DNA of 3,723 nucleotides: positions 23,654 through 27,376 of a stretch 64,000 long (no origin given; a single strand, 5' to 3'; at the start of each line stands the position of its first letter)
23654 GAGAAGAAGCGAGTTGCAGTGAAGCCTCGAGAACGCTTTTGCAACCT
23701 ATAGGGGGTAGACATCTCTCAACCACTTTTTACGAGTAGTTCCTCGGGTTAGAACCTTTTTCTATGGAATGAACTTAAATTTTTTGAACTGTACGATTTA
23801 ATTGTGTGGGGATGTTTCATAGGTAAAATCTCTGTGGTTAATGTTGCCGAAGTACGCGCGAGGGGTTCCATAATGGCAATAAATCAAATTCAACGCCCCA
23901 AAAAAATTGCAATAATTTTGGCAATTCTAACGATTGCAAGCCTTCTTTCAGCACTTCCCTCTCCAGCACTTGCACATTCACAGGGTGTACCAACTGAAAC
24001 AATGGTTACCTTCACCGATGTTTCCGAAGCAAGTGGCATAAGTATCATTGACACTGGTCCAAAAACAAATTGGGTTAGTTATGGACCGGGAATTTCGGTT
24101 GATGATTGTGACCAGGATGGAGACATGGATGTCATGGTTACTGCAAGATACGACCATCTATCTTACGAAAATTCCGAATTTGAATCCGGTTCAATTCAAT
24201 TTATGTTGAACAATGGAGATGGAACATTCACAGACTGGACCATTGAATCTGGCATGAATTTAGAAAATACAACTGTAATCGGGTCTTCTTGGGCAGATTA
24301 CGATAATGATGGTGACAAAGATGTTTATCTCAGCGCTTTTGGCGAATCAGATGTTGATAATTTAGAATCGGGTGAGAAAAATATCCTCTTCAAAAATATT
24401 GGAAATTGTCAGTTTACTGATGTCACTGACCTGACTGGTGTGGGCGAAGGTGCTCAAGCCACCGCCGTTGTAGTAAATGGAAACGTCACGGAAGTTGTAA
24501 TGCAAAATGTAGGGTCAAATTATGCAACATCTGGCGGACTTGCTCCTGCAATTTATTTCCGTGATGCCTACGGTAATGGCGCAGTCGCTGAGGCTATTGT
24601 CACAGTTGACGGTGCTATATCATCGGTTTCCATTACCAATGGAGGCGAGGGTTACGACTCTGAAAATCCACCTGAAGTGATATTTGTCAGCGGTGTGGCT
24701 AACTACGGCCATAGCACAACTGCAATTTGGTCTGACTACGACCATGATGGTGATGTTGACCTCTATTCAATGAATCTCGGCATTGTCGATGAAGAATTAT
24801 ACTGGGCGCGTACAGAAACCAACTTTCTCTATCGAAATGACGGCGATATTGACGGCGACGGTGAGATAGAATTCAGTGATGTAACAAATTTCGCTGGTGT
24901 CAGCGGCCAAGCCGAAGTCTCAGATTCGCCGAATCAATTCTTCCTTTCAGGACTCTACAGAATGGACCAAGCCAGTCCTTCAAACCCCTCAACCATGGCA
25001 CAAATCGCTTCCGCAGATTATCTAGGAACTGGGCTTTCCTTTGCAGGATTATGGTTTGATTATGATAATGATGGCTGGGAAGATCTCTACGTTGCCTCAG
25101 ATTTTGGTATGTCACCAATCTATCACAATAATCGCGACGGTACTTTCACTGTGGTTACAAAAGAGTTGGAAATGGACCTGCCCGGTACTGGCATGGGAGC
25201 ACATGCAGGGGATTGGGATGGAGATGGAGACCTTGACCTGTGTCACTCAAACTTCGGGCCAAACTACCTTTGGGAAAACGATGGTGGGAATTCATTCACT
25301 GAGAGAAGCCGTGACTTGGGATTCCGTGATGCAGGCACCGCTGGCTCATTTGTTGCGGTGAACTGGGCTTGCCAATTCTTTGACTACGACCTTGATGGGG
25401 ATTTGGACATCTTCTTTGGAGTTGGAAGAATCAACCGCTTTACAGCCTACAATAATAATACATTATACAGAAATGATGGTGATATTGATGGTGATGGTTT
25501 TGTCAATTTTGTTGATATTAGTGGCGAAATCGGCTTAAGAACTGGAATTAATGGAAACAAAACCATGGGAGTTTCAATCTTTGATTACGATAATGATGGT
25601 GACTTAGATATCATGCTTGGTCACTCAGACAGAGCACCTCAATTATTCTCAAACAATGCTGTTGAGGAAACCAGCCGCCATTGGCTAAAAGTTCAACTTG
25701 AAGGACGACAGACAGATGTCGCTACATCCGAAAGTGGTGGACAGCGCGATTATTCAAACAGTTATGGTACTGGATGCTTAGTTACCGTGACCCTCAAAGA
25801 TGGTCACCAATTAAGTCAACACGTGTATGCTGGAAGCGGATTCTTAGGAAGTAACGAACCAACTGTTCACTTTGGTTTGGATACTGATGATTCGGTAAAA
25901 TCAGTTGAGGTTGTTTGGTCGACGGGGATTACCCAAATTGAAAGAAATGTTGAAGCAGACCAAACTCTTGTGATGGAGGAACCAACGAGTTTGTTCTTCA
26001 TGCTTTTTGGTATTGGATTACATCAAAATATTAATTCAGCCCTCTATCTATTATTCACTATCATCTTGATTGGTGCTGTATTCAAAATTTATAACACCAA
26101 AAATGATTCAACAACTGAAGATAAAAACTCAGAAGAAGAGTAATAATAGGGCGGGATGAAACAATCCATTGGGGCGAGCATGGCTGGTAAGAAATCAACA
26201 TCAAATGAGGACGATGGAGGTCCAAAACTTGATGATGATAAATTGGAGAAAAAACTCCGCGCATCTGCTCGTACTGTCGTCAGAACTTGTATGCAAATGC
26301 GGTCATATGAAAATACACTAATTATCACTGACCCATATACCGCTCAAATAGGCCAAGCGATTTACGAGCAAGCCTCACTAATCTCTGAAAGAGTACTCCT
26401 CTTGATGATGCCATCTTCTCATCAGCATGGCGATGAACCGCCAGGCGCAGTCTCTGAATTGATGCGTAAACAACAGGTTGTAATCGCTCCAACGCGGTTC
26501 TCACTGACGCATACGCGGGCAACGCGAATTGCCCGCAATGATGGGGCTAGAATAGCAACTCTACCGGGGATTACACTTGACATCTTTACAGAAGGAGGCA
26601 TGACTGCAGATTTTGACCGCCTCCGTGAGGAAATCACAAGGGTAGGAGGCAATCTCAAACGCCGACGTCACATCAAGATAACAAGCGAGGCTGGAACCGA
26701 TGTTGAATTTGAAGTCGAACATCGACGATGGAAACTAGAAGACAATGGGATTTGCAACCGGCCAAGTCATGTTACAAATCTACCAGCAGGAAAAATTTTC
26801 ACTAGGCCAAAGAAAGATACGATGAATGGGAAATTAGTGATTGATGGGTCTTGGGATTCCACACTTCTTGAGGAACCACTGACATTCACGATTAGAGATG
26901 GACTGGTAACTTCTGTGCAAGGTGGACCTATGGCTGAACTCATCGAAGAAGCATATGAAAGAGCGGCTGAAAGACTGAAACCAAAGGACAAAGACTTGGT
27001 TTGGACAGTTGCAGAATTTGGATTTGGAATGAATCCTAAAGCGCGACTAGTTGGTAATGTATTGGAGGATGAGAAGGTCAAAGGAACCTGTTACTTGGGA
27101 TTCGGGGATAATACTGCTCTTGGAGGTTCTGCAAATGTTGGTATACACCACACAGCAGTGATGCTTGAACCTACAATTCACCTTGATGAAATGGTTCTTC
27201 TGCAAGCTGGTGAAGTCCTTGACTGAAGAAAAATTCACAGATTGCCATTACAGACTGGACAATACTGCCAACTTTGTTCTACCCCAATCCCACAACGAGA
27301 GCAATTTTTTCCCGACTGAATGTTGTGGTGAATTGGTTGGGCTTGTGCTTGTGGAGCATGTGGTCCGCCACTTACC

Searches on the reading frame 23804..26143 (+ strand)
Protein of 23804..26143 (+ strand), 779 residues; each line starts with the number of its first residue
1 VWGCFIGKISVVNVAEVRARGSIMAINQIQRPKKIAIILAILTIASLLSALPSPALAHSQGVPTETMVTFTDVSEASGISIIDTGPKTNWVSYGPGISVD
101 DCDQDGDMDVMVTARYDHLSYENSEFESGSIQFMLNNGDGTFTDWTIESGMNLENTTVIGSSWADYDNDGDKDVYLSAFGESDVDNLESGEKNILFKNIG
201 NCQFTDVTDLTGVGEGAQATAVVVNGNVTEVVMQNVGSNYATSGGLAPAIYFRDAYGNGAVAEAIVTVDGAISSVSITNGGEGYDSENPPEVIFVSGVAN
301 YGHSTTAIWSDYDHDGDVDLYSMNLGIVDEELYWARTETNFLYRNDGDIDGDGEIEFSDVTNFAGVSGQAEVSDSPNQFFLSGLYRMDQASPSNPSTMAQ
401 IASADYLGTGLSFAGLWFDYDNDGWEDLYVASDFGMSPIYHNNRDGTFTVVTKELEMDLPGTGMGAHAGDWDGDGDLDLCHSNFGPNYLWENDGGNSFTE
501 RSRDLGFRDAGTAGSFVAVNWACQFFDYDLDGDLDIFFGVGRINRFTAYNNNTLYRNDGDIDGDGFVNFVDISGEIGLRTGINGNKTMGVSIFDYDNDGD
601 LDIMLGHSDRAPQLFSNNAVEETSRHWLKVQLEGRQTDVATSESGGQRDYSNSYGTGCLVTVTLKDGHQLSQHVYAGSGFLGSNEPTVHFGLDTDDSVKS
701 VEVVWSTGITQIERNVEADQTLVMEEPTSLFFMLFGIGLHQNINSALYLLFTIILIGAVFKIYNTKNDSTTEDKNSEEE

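Call 8: search_protein_families(library=pfam, proteins=[window:23804-26143:+], max_evalue=0.001)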
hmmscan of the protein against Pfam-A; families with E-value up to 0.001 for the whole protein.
window:23804-26143:+ (779 aa): 2 families
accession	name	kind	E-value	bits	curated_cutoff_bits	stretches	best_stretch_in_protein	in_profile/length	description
PF13517.12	FG-GAP_3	-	5.6e-33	113.8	26.9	3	419-479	1-59/61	FG-GAP-like repeat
PF07593.17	UnbV_ASPIC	-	5.7e-20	71.4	23.4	1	657-722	3-67/68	ASPIC and UnbV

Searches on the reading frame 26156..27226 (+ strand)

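Call 8: search_protein_families(library=pfam, proteins=[window:26156-27226:+], max_evalue=0.001)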
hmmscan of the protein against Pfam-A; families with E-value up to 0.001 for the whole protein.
window:26156-27226:+ (356 aa): 1 family
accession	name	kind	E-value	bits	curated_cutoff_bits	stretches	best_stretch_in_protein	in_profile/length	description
PF02073.20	Peptidase_M29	-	1e-08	34.9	27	1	166-256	198-292/406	Thermophilic metalloprotease (M29)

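Call 33: search_protein_families(library=ncbifam, proteins=[window:26156-27226:+], max_evalue=0.01)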
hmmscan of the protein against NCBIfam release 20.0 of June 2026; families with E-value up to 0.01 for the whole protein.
window:26156-27226:+ (356 aa): 0 families
